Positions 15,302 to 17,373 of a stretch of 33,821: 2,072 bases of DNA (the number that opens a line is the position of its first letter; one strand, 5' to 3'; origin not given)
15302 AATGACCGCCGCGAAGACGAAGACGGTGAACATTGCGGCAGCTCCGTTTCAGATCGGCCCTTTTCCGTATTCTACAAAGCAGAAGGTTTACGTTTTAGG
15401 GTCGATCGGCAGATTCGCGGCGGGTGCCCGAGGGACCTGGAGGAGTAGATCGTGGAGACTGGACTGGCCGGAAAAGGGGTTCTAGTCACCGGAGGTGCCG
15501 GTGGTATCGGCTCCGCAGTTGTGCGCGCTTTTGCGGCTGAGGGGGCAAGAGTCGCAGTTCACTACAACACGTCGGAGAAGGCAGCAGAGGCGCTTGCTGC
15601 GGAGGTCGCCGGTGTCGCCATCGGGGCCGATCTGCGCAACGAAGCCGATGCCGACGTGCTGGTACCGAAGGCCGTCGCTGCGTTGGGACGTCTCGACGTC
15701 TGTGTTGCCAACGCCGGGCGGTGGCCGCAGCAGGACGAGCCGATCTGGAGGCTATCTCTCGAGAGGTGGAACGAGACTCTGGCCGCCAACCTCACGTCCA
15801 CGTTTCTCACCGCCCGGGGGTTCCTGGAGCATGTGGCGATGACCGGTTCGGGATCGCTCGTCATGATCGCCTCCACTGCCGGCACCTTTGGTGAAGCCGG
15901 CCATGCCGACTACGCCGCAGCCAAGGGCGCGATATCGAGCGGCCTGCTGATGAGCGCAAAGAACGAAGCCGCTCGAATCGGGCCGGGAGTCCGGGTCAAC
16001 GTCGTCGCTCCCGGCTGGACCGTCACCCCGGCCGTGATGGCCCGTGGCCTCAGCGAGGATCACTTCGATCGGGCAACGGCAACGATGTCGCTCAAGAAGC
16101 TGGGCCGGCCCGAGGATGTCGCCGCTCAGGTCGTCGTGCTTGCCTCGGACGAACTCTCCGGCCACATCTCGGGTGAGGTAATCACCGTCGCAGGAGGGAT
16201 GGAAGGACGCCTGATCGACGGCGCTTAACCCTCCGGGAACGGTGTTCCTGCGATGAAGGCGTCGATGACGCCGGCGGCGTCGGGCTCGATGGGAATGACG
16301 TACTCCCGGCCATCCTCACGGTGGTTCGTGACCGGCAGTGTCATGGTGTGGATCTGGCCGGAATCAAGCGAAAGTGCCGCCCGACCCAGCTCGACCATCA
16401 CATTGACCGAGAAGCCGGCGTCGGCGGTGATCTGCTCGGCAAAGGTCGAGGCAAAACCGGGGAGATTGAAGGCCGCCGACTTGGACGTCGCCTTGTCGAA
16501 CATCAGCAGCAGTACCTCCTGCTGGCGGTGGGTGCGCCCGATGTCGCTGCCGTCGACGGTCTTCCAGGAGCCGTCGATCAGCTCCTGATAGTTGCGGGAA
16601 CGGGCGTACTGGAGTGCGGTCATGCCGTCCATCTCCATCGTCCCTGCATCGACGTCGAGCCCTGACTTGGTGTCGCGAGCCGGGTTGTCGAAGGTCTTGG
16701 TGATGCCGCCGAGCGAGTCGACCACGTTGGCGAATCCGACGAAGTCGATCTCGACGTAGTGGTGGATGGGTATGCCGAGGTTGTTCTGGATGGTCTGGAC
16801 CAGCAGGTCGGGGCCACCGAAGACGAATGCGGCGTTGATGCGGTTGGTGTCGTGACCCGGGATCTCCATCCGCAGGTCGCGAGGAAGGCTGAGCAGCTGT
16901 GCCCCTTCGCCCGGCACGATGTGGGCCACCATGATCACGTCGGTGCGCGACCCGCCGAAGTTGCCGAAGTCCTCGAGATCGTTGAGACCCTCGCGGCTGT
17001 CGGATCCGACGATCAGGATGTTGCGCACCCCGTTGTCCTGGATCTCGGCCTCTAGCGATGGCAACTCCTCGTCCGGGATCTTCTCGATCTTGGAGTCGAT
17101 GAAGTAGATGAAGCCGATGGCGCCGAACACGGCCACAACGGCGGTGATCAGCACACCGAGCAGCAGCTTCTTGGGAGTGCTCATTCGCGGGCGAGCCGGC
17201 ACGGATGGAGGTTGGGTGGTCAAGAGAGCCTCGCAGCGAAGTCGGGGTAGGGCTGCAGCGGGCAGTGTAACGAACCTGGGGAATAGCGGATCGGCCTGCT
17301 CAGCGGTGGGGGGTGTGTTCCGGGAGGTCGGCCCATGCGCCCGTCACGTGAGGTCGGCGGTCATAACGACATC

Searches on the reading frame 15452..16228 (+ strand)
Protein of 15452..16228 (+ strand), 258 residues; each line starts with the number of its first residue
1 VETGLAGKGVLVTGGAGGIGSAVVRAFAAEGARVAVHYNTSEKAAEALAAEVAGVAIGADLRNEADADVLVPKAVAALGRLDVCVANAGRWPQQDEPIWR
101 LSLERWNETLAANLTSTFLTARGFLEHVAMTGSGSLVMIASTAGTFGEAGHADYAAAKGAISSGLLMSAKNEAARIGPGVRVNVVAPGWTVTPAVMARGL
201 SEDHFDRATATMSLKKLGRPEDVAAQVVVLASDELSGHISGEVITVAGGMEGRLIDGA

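Call 14: search_protein_families(library=pfam, proteins=[window:15452-16228:+], max_evalue=0.001)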
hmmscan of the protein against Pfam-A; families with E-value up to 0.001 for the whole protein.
window:15452-16228:+ (258 aa): 4 families
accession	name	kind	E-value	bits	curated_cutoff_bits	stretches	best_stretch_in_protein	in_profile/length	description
PF13561.12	adh_short_C2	-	2.9e-46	158.4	27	1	16-250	3-235/236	Enoyl-(Acyl carrier protein) reductase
PF00106.31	adh_short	-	2.1e-40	138.8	26.6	1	9-198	2-190/195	short chain dehydrogenase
PF08659.16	KR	-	1.7e-11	44.8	22.6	1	10-160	3-155/180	KR domain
PF01370.27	Epimerase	-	7.6e-06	25.9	20.9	1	10-70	1-59/240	NAD dependent epimerase/dehydratase family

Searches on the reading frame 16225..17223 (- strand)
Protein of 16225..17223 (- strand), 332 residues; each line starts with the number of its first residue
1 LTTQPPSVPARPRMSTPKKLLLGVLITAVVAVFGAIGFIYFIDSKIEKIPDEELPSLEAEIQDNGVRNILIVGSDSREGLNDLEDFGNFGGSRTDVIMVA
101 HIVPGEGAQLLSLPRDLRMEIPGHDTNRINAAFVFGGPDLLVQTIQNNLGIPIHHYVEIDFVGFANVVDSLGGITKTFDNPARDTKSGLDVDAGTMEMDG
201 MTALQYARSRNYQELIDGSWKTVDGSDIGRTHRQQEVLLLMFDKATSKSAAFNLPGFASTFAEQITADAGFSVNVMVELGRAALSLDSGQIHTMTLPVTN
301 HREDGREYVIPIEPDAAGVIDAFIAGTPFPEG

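Call 14: search_protein_families(library=pfam, proteins=[window:16225-17223:-], max_evalue=0.001)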
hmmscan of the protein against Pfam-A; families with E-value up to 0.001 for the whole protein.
window:16225-17223:- (332 aa): 1 family
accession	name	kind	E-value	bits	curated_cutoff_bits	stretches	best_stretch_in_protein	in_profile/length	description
PF03816.19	LytR_cpsA_psr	-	2.7e-36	125.4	24.6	1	93-245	1-148/150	LytR_cpsA_psr family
